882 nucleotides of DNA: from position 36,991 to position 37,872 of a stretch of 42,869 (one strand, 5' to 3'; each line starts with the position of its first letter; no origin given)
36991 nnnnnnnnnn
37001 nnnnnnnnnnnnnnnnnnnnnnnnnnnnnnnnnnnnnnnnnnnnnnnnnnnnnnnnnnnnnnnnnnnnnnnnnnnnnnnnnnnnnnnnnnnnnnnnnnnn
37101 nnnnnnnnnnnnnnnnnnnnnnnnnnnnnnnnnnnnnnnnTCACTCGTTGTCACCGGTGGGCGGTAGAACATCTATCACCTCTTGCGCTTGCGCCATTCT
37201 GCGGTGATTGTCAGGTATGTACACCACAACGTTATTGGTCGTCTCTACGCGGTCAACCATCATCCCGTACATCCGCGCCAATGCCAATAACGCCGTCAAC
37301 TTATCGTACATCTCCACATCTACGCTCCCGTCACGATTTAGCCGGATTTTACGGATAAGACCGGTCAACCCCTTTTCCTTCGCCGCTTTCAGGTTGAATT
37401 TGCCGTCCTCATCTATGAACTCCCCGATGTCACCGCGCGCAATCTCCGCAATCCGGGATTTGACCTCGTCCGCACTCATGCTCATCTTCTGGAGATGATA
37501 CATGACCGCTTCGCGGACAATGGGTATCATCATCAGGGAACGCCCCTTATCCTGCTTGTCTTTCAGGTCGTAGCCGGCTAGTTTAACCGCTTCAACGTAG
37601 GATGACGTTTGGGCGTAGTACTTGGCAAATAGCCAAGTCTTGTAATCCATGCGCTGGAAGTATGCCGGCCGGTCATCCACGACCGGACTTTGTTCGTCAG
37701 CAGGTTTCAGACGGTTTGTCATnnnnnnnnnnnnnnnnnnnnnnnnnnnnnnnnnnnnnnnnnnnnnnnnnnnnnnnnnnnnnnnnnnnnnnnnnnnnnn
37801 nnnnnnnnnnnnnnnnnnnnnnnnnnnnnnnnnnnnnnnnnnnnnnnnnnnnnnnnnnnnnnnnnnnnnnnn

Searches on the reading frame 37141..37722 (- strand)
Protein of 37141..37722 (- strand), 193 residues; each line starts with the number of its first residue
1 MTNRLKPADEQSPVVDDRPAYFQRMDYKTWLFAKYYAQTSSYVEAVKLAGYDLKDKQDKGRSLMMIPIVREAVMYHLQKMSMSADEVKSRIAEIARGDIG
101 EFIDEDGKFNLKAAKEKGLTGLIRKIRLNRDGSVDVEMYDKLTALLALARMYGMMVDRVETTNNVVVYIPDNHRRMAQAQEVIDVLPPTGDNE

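Call 7: search_protein_families(library=phrogs, proteins=[window:37141-37722:-], max_evalue=0.001)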
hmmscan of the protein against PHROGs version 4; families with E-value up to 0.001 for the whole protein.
window:37141-37722:- (193 aa): 1 family
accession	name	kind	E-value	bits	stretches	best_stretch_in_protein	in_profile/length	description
phrog_51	-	head and packaging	5e-15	56.9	1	31-178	95-237/261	terminase small subunit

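Call 8: search_protein_families(library=pfam, proteins=[window:37141-37722:-], max_evalue=0.01)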
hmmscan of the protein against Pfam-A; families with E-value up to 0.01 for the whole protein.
window:37141-37722:- (193 aa): 1 family
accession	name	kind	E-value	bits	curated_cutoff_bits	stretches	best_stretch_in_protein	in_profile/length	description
PF03592.21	Terminase_2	-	1.4e-11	45.6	26.1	1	31-161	7-137/141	Terminase small subunit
